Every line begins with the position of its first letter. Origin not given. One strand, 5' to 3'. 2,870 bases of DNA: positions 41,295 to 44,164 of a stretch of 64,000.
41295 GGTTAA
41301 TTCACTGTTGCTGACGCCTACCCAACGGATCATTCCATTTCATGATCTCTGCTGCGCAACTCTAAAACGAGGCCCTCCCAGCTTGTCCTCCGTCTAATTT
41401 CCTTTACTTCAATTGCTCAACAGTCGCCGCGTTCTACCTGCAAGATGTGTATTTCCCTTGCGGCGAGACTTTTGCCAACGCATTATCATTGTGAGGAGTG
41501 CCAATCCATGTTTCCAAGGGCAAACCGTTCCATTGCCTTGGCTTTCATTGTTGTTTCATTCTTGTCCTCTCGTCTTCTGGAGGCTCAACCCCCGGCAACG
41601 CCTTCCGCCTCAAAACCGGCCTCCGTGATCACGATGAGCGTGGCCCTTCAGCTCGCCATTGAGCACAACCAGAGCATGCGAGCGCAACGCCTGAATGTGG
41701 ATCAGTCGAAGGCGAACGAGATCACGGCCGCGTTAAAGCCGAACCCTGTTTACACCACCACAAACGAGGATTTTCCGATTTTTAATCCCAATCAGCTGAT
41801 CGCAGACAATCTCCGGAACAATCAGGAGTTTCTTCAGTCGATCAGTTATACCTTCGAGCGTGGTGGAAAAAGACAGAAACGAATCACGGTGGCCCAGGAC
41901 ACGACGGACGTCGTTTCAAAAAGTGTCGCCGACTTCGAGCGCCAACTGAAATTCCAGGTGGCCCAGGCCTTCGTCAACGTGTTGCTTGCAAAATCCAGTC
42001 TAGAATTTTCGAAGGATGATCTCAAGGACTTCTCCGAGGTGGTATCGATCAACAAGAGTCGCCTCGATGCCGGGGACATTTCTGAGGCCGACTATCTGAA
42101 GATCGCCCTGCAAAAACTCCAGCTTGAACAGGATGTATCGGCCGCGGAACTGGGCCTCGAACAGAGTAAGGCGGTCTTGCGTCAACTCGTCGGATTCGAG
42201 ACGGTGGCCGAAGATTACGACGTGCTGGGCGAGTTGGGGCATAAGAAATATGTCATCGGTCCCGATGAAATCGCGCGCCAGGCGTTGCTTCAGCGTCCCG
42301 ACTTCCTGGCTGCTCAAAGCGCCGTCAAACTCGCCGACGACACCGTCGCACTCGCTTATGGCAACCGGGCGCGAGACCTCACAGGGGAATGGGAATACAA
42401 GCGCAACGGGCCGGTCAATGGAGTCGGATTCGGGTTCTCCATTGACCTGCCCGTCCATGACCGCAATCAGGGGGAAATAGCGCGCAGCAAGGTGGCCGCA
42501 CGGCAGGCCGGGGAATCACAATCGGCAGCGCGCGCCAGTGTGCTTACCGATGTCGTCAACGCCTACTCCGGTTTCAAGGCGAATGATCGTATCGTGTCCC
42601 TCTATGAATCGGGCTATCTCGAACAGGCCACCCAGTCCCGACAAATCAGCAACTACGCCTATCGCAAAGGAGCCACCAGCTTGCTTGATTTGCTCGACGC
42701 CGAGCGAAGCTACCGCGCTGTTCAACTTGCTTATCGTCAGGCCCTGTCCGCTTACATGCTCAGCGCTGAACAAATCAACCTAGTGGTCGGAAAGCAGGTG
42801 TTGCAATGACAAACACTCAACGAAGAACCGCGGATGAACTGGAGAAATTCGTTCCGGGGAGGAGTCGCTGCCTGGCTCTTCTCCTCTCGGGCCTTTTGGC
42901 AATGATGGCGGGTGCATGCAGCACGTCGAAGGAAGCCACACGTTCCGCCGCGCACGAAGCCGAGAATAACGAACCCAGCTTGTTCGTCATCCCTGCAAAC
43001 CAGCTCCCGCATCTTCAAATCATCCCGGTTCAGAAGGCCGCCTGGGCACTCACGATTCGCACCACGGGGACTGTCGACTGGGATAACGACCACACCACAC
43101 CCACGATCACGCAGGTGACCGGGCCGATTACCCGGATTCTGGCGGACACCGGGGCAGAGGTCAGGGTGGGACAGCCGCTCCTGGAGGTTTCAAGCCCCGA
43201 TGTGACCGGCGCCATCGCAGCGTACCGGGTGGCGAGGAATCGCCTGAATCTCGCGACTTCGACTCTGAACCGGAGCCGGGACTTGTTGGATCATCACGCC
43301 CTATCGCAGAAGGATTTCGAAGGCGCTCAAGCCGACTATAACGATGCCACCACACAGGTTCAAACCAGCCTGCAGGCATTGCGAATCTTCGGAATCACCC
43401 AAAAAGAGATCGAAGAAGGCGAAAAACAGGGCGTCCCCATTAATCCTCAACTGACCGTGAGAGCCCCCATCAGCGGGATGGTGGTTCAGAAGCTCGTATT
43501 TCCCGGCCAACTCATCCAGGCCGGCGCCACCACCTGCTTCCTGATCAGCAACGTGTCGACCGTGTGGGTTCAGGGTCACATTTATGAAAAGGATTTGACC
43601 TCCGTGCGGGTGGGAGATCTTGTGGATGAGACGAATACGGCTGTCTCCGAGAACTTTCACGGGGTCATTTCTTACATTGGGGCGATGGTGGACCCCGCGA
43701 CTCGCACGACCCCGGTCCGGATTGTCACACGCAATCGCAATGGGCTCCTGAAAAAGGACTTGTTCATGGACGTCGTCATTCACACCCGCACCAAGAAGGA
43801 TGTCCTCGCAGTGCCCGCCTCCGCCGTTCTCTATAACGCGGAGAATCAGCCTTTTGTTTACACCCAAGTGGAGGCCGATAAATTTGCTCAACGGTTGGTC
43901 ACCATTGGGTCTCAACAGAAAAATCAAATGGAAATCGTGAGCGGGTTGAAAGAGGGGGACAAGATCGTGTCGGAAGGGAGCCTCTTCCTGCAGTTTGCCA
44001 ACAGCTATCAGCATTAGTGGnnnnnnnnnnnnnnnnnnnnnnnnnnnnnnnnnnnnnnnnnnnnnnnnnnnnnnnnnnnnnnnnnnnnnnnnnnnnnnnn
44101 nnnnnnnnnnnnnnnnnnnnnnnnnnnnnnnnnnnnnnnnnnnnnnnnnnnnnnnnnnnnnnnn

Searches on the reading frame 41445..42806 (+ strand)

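Call 64: search_protein_families(library=pfam, proteins=[window:41445-42806:+], max_evalue=0.00001)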
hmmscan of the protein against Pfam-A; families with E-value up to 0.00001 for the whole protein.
window:41445-42806:+ (454 aa): 1 family
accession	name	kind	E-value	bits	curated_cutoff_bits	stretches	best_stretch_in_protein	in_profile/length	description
PF02321.23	OEP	-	6.9e-39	134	22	2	274-449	2-187/187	Outer membrane efflux protein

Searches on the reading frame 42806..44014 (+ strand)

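Call 64: search_protein_families(library=pfam, proteins=[window:42806-44014:+], max_evalue=0.00001)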
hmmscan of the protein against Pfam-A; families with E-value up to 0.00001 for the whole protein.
window:42806-44014:+ (403 aa): 2 families
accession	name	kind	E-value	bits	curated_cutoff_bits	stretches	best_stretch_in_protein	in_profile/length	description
PF16576.10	HlyD_D23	-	2.6e-45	154.8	30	1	83-320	5-213/214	Barrel-sandwich domain of CusB or HlyD membrane-fusion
PF13437.12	HlyD_3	-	4.1e-14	53.7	22.2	1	217-308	1-93/106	HlyD family secretion protein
